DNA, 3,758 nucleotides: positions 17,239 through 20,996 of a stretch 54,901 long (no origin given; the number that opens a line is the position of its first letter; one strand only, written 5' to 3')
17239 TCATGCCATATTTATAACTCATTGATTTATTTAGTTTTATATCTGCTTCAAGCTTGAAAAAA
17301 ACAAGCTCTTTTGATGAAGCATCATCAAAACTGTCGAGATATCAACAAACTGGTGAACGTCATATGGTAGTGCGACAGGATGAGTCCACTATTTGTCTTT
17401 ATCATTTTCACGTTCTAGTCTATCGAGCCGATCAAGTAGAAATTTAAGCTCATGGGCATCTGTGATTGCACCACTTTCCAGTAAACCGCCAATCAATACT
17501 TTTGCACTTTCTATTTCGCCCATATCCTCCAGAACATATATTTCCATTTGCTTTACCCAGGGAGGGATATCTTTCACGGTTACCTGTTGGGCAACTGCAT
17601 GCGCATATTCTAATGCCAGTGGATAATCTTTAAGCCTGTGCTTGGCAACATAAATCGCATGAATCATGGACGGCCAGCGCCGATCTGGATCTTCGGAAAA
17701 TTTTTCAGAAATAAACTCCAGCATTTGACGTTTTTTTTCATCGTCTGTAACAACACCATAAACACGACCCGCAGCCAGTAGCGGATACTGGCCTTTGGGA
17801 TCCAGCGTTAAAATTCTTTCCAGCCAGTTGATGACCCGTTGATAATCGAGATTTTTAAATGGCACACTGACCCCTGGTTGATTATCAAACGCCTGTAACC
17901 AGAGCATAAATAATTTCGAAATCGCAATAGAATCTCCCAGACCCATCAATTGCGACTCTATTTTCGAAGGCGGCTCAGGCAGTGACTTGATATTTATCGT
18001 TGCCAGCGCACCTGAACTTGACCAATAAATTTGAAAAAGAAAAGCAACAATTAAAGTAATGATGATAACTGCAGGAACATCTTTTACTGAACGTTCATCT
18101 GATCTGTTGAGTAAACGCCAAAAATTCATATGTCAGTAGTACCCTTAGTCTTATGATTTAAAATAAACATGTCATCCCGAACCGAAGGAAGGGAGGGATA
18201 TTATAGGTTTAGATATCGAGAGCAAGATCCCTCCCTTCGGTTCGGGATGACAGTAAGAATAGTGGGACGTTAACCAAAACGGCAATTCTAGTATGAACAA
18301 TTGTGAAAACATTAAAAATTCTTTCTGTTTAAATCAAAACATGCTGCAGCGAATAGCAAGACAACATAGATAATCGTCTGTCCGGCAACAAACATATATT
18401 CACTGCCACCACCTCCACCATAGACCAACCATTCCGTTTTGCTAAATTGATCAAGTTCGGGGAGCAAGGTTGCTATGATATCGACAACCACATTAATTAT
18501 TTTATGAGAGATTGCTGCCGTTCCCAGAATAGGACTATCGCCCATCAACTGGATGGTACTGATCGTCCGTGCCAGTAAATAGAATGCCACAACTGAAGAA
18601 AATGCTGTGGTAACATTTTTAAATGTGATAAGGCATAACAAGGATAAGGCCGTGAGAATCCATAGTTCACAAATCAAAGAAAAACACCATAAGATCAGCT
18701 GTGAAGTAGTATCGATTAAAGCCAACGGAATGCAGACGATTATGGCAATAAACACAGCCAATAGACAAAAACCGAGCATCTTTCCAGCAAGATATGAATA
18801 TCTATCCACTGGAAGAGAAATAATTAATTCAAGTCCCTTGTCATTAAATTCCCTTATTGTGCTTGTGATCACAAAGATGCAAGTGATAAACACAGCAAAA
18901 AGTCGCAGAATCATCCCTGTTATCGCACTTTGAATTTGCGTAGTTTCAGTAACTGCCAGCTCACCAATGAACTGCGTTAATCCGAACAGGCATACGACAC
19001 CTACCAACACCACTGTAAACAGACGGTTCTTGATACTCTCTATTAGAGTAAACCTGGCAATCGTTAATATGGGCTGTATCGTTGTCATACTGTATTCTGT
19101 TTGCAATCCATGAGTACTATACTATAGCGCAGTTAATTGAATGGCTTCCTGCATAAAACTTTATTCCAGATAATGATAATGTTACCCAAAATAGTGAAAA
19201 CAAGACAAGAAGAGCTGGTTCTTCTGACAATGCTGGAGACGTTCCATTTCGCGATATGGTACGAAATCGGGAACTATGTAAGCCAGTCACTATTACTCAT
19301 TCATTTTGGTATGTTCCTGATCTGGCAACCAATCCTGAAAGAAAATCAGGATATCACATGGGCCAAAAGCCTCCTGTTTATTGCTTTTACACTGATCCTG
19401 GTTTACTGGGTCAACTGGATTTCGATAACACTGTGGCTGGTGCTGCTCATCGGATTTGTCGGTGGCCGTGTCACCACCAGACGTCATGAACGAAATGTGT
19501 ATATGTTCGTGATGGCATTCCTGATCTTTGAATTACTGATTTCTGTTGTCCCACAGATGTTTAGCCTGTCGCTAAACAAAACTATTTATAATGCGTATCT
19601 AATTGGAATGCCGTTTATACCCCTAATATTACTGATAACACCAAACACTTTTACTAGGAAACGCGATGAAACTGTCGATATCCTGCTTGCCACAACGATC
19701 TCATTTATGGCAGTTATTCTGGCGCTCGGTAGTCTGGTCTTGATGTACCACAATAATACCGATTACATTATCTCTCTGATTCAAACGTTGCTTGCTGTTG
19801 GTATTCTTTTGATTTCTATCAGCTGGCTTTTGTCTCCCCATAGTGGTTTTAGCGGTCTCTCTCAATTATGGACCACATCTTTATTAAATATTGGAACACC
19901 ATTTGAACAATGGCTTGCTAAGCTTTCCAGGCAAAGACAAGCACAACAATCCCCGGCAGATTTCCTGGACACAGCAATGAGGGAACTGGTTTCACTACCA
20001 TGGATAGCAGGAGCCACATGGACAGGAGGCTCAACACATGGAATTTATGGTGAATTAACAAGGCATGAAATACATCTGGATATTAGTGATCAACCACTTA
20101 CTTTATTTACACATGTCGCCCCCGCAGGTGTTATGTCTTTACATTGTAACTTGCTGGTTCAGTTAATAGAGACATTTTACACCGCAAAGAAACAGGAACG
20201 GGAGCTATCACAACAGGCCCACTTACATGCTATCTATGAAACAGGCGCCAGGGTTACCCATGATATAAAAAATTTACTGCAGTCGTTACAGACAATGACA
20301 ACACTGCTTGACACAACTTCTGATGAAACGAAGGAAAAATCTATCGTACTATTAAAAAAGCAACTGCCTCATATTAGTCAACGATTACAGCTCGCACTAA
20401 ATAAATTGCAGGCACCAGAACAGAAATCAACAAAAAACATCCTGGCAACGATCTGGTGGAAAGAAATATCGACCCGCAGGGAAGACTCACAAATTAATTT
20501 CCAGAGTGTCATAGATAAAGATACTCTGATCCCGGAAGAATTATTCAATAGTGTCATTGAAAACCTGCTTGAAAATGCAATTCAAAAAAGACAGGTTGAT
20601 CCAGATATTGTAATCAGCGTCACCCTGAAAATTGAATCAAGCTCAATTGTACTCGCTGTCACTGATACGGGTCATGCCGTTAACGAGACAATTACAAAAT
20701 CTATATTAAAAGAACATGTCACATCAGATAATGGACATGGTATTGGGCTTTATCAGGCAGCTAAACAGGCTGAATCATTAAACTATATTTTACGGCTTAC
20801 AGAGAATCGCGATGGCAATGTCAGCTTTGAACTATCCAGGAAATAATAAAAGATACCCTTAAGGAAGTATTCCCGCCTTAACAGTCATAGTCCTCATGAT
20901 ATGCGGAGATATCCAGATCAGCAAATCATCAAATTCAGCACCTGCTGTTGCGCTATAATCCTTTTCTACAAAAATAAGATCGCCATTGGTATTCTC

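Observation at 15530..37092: MSHA-like type IV filament locus with non-canonical composition and order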

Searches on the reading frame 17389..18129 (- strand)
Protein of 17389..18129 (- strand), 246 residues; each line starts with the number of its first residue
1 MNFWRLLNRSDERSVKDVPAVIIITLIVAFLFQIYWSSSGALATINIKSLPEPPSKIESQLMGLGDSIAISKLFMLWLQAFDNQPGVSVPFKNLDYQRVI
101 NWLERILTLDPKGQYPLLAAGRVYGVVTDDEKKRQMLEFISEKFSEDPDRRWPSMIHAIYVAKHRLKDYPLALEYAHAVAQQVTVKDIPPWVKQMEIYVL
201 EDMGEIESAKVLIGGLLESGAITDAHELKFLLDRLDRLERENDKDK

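Call 3: search_protein_families(library=pfam, proteins=[window:17389-18129:-], max_evalue=0.01)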
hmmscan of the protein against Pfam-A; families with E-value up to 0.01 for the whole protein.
window:17389-18129:- (246 aa): 0 families

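Call 5: search_protein_families(library=ncbifam, proteins=[window:17389-18129:-], max_evalue=0.01)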
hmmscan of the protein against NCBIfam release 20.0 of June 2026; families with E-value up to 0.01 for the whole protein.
window:17389-18129:- (246 aa): 0 families

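Call 70: search_protein_families(library=pfam, alignment_id=A5, max_evalue=1)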
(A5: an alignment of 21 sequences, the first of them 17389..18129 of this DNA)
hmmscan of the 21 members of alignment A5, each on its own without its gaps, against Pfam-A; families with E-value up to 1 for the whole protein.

A. member 1, window:17389-18129:- (246 aa): 0 families

B. families by the number of members that match (of 21 scanned): 6 families
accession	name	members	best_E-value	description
PF09268.16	Clathrin-link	3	0.025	Clathrin, heavy-chain linker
PF18538.6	DUF5624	1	0.016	Domain of unknown function (DUF5624)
PF07583.16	PSCyt2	1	0.082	Protein of unknown function (DUF1549)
PF04659.18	Arch_fla_DE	1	0.12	Archaeal flagella protein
PF21631.3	A9CJY8-like_N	1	0.19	A9CJY8-like, N-terminal domain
PF22974.1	DUF7029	1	0.21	Domain of unknown function (DUF7029)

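Call 81: search_dna_similar(query=window:17389-18129:-, collection=plasmids, mode=protein, max_evalue=0.01, max_rows=15)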
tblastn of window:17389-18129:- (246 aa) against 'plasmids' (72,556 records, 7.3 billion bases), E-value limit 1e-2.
No match.

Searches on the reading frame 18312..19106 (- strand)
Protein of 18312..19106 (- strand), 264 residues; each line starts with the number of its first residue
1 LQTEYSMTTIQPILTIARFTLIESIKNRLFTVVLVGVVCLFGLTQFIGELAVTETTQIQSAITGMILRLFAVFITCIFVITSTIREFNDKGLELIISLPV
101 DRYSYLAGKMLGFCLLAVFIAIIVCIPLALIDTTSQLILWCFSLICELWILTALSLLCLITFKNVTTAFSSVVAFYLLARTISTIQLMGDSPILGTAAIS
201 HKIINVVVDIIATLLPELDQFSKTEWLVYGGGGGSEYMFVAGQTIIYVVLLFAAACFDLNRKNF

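Call 3: search_protein_families(library=pfam, proteins=[window:18312-19106:-], max_evalue=0.01)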
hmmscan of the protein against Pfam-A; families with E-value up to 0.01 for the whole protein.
window:18312-19106:- (264 aa): 3 families
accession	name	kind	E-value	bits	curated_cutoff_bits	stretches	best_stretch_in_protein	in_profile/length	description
PF12698.13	ABC2_membrane_3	-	3.6e-08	33.3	31.6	1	55-179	157-282/347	ABC-2 family transporter protein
PF12730.13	ABC2_membrane_4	-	0.00037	20.9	27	1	31-175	20-173/179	ABC-2 family transporter protein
PF12679.13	ABC2_membrane_2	-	0.0022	17.7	27.2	1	15-172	2-177/283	ABC-2 family transporter protein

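Call 5: search_protein_families(library=ncbifam, proteins=[window:18312-19106:-], max_evalue=0.01)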
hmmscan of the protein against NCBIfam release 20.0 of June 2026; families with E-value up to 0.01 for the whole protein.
window:18312-19106:- (264 aa): 1 family
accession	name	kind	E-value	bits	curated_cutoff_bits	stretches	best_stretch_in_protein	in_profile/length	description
NF047564.1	PSM_export_PmtD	equivalog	0.0034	17.1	220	1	14-136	4-123/242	phenol-soluble modulin export ABC transporter permease subunit PmtD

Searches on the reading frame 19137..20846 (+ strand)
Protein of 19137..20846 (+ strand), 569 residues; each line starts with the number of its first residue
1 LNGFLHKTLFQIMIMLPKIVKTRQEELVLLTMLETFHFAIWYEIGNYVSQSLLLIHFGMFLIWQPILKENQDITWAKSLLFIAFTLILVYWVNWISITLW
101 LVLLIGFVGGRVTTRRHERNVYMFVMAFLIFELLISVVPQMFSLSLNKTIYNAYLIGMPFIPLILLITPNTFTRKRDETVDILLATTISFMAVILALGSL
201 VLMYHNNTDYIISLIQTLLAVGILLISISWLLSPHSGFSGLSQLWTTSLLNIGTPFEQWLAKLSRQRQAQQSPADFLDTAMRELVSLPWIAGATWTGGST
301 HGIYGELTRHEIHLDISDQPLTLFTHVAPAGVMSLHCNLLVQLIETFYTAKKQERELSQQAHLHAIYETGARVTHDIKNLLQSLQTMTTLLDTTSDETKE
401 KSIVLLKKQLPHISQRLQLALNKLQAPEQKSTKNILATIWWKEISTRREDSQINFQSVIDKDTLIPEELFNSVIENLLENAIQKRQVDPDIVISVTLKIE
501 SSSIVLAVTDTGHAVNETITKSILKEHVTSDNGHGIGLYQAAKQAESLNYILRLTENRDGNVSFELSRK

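Call 3: search_protein_families(library=pfam, proteins=[window:19137-20846:+], max_evalue=0.01)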
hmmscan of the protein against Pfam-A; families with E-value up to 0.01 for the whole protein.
window:19137-20846:+ (569 aa): 2 families
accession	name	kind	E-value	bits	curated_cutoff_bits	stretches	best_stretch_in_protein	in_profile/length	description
PF02518.31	HATPase_c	-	2.3e-07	31.6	26.4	1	470-564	6-103/111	Histidine kinase-, DNA gyrase B-, and HSP90-like ATPase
PF14501.12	HATPase_c_5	-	9.9e-05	22.6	22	1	472-553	8-87/102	GHKL domain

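Call 5: search_protein_families(library=ncbifam, proteins=[window:19137-20846:+], max_evalue=0.01)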
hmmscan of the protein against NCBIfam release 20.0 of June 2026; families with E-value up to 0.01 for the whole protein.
window:19137-20846:+ (569 aa): 15 families
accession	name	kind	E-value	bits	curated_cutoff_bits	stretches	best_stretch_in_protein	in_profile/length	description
TIGR02916.1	PEP_his_kin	equivalog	1.1e-11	44.1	300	1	351-547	460-657/679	XrtA/PEP-CTERM system histidine kinase PrsK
NF008468.0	PRK11360.1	equivalog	9.1e-10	37.5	646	1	350-539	380-577/616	two-component system sensor histidine kinase AtoS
NF008298.1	PRK11086.1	subfamily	2.8e-08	32.7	520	1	471-564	425-519/529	DcuS/MalK family sensor histidine kinase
NF041945.1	LuxN_Vibrio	equivalog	1.2e-06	27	1550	1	464-538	573-647/839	quorum-sensing autoinducer 1 sensor kinase/phosphatase LuxN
NF007688.0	PRK10364.1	equivalog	1e-05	24.5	479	1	346-539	214-420/460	two-component system sensor histidine kinase ZraS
NF011627.0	PRK15053.1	equivalog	1.2e-05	24.1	656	1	468-558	431-527/552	sensor histidine kinase DpiB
TIGR02966.1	phoR_proteo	equivalog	2.8e-05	23.3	334.2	1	371-517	119-275/333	phosphate regulon sensor histidine kinase PhoR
NF045900.1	HisKinCpxALeg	equivalog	4.6e-05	22.4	800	1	422-528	296-402/451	two-component system sensor histidine kinase CpxA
NF038334.1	malate_HK_MalK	exception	5.3e-05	22.1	800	1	462-566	417-521/533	malate sensor histidine kinase MalK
NF008025.0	PRK10755.1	equivalog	0.00013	20.8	314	1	373-538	150-321/362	two-component system sensor histidine kinase PmrB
NF045903.1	CuHisKinLciSLeg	equivalog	0.00014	21.4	700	1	381-538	168-324/357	copper-responsive two-component system sensor histidine kinase LciS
NF008312.0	PRK11100.1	equivalog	0.00054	18.9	356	1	372-523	262-421/477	two-component system sensor histidine kinase CreC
NF007007.0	PRK09470.1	equivalog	0.0015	17.5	486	1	373-525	252-407/463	envelope stress sensor histidine kinase CpxA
NF041777.1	sens_FixL_Rhizob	equivalog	0.0035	16.1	850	1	470-565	379-476/485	sensor protein FixL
TIGR02225.1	recomb_XerD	equivalog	0.0051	16.2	329.6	1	343-440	112-207/290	site-specific tyrosine recombinase XerD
